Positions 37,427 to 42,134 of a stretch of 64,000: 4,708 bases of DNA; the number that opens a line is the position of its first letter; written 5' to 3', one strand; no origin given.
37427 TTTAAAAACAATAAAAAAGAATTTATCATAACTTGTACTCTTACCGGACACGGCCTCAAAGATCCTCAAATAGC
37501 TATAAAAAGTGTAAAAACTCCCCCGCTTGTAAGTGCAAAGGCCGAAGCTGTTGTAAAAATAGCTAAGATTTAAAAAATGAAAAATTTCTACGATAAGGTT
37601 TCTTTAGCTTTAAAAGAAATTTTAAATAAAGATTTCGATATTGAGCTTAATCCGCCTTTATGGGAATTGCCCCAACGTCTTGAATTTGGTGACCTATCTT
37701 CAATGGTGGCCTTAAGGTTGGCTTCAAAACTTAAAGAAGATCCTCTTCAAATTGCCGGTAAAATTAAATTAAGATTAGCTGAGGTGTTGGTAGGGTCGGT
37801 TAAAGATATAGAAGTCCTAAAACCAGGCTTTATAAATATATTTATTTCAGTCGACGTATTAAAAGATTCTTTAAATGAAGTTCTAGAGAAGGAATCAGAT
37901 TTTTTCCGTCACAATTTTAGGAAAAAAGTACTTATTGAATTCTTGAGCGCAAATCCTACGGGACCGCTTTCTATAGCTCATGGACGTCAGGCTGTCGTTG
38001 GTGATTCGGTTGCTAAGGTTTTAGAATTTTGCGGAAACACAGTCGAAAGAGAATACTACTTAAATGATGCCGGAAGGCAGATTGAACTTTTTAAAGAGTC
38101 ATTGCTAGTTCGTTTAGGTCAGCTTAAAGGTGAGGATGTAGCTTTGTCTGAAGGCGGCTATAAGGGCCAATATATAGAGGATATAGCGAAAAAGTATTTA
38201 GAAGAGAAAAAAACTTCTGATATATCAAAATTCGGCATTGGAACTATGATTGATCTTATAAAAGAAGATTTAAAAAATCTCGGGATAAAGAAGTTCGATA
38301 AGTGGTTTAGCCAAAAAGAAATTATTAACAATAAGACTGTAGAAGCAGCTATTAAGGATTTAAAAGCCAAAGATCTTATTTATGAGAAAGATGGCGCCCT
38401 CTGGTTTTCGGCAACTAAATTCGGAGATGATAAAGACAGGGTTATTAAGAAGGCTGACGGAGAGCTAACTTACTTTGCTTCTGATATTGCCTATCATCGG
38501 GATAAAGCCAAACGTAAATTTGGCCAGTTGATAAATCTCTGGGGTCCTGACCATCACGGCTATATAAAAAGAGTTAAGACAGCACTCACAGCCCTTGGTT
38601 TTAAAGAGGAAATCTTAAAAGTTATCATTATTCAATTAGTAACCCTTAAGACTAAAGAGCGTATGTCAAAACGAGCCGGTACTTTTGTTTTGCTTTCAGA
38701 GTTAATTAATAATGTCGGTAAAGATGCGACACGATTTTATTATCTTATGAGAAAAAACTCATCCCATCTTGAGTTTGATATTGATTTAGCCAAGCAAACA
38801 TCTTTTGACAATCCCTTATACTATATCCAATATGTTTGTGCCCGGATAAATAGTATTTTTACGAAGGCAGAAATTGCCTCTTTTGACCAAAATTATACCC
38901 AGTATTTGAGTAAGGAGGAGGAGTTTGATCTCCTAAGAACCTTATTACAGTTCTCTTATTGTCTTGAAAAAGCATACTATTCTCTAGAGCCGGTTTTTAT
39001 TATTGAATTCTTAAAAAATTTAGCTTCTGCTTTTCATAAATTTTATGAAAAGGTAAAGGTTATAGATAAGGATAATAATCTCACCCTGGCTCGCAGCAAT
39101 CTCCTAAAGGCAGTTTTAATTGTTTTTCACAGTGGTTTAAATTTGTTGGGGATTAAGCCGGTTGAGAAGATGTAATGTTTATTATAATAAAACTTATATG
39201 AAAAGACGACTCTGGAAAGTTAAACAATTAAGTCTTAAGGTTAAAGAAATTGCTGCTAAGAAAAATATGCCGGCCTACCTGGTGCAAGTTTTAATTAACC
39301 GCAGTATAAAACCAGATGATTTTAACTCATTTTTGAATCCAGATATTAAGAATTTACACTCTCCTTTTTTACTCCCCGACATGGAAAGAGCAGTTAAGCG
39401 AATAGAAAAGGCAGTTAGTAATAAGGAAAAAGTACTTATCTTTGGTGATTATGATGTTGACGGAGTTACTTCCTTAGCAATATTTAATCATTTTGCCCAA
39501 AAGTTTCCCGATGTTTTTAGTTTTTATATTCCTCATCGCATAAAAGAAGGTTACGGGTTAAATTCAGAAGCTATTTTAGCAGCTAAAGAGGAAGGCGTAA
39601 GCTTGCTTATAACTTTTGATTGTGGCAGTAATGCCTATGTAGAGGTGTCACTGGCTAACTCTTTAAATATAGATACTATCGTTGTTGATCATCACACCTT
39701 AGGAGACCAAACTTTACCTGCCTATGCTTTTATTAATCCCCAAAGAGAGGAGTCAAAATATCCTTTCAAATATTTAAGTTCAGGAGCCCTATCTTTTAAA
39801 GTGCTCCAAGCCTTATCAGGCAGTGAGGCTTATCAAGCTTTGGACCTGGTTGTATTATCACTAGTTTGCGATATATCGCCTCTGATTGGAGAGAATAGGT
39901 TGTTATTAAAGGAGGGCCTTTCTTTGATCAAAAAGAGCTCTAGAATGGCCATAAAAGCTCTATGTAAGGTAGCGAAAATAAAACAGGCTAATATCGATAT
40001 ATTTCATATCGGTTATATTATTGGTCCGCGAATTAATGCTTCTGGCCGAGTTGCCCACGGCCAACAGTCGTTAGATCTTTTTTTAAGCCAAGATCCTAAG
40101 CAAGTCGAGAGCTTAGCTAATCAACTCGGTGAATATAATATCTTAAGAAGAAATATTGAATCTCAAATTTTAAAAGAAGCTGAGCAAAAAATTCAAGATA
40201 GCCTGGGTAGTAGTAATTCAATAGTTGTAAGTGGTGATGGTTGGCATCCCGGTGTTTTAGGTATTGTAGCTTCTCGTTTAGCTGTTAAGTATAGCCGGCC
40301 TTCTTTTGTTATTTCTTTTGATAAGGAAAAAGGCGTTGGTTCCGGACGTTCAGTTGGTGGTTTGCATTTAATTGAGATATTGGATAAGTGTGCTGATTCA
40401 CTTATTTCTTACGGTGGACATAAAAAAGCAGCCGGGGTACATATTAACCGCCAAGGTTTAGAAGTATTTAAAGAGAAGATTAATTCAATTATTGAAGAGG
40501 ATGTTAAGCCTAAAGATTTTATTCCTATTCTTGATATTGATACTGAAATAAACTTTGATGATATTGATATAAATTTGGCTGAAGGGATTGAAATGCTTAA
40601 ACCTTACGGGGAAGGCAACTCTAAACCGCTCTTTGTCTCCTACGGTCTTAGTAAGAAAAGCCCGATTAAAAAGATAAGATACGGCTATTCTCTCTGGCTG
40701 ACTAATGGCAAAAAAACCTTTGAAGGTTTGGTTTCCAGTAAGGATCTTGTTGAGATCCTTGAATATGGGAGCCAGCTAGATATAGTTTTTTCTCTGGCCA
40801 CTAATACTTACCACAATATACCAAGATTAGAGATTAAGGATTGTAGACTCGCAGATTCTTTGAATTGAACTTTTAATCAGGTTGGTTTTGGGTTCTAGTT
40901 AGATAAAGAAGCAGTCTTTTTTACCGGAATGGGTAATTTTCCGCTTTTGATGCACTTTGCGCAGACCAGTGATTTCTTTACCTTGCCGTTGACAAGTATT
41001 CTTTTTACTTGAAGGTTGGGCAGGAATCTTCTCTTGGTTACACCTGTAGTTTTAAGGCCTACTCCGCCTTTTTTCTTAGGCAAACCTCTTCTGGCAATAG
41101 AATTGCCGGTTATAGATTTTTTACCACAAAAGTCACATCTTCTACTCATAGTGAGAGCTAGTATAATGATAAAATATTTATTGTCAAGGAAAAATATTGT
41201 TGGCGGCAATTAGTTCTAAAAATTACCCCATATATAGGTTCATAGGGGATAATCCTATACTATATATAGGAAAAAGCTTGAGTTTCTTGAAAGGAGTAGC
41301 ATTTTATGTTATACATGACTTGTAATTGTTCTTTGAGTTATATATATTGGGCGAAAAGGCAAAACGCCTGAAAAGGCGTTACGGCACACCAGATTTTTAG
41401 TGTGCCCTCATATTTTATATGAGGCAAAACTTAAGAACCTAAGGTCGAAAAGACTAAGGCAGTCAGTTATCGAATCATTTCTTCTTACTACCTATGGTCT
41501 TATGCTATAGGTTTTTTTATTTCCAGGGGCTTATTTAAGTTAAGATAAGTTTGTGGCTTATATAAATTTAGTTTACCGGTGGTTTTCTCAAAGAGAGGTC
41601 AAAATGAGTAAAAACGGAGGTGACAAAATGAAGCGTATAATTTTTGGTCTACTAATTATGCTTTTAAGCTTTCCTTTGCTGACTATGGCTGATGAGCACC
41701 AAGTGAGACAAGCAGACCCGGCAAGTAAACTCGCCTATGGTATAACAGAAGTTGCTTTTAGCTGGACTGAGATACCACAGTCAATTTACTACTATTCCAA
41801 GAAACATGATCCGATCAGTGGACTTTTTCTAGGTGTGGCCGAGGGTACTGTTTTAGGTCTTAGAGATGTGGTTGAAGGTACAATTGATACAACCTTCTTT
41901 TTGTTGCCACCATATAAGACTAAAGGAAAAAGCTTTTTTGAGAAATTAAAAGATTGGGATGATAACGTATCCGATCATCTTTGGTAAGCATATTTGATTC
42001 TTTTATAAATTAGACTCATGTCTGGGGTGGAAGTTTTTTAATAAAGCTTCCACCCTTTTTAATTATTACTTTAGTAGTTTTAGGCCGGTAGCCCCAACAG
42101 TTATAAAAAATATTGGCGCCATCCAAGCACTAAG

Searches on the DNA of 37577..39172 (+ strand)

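Call 58: search_rna_families(sources=[L015, L016, L017, L018, L029, L033, L036], threshold=gathering)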
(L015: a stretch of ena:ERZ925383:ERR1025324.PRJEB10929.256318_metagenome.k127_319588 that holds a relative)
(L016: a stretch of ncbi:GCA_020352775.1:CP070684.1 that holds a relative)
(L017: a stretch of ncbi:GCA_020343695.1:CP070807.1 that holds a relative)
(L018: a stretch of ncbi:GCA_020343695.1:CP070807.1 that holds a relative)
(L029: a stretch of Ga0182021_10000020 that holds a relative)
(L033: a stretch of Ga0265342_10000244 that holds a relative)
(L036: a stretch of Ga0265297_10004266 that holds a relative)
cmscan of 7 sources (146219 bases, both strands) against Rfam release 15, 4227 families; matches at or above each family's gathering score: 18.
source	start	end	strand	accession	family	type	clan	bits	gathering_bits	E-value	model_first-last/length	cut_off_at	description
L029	7130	7443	+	RF00028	Intron_gpI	Intron;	-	86.8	50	2.1e-20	1-253/253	no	Group I catalytic intron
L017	3990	4062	+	RF00005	tRNA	Gene; tRNA;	CL00001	73.8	29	6.4e-14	1-71/71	no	tRNA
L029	6473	6545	+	RF00005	tRNA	Gene; tRNA;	CL00001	73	29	1e-13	1-71/71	no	tRNA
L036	6179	6251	+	RF00005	tRNA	Gene; tRNA;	CL00001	70.3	29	5.7e-13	1-71/71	no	tRNA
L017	4338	4408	+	RF00005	tRNA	Gene; tRNA;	CL00001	70.2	29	6.3e-13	1-71/71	no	tRNA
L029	7720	7790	+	RF00005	tRNA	Gene; tRNA;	CL00001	69.9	29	7.5e-13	1-71/71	no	tRNA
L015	15588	15660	-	RF00005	tRNA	Gene; tRNA;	CL00001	68.4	29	2e-12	1-71/71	no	tRNA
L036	6829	6899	+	RF00005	tRNA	Gene; tRNA;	CL00001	67.4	29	3.7e-12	1-71/71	no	tRNA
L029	9213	9287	+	RF00005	tRNA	Gene; tRNA;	CL00001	67.2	29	4.3e-12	1-71/71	no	tRNA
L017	4097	4179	+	RF00005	tRNA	Gene; tRNA;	CL00001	63.8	29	3.7e-11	1-71/71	no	tRNA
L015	5197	5272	+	RF00005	tRNA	Gene; tRNA;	CL00001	59.9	29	4.4e-10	1-71/71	no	tRNA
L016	7145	7220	+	RF00005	tRNA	Gene; tRNA;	CL00001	59.9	29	4.4e-10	1-71/71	no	tRNA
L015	1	68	+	RF00005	tRNA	Gene; tRNA;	CL00001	59.6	29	5.3e-10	4-71/71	5'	tRNA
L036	6460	6542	+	RF00005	tRNA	Gene; tRNA;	CL00001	58.8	29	8.5e-10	1-71/71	no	tRNA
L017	6758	6833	+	RF00005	tRNA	Gene; tRNA;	CL00001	58.3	29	1.2e-09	1-71/71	no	tRNA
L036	9774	9849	+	RF00005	tRNA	Gene; tRNA;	CL00001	54.5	29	1.3e-08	1-71/71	no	tRNA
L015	15979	16062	+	RF00005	tRNA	Gene; tRNA;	CL00001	53.7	29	2.3e-08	1-71/71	no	tRNA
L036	16633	16717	+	RF01051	c-di-GMP-I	Cis-reg; riboswitch;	CL00126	40.8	35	0.00035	1-87/87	no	c-di-GMP-I riboswitch aptamer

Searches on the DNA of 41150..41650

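Call 27: search_rna_families(source=window, start=41150, end=41650, threshold=evalue, max_evalue=1, show_alignments=2)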
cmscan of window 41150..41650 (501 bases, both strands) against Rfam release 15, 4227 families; matches with E-value up to 1: 2.
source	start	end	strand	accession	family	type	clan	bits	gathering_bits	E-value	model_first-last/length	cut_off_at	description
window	41348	41474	+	RF01051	c-di-GMP-I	Cis-reg; riboswitch;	CL00126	35.1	35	2.9e-05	1-87/87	no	c-di-GMP-I riboswitch aptamer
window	41213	41329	+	RF01821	RsaH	Gene; sRNA;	-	23.4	50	0.16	1-123/123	no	RNA Staph. aureus H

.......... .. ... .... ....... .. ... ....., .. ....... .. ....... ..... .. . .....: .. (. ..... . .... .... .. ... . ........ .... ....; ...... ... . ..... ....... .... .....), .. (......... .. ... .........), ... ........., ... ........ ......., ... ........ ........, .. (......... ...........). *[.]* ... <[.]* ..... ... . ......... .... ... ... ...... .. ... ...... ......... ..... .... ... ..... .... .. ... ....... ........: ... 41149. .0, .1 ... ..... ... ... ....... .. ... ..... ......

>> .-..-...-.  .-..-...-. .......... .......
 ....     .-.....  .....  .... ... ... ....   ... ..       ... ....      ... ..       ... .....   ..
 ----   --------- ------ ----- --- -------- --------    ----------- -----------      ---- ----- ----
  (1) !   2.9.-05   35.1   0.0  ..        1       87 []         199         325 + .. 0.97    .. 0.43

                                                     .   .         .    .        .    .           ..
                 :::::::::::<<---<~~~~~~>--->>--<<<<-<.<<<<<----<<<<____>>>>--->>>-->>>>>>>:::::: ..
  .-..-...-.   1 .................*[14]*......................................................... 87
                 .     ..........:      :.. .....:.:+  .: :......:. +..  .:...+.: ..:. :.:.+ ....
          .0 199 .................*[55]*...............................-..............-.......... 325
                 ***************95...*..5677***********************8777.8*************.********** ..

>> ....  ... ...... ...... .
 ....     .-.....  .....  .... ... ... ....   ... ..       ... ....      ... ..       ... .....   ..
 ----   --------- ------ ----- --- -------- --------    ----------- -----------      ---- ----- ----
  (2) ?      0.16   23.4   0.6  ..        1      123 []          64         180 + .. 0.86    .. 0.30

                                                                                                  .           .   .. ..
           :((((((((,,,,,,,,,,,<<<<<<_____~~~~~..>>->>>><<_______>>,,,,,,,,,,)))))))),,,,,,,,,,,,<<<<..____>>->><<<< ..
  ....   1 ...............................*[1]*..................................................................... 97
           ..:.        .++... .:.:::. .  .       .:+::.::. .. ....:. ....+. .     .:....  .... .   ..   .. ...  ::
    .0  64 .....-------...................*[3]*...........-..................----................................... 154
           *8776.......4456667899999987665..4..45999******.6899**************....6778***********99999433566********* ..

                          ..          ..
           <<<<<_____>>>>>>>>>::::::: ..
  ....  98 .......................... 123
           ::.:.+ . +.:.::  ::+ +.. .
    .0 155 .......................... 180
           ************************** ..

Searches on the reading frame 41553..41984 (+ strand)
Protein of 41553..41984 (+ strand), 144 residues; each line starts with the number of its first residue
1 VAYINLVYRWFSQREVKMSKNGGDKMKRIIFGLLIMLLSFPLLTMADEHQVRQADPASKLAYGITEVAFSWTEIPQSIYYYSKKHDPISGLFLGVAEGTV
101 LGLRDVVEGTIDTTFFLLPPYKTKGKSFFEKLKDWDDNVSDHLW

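Call 25: search_protein_families(library=pfam, max_evalue=0.01, proteins=[window:41553-41984:+])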
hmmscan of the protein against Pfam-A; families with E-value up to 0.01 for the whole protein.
window:41553-41984:+ (144 aa): 0 families

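Call 63: search_protein_families(library=ncbifam, max_evalue=0.01, proteins=[window:41553-41984:+])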
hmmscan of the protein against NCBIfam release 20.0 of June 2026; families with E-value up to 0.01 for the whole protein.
window:41553-41984:+ (144 aa): 1 family
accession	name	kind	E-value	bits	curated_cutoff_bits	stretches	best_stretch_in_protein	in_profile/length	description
TIGR04073.1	exo_TIGR04073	subfamily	1.5e-12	47.4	50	1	56-122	2-68/75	exosortase system-associated protein, TIGR04073 family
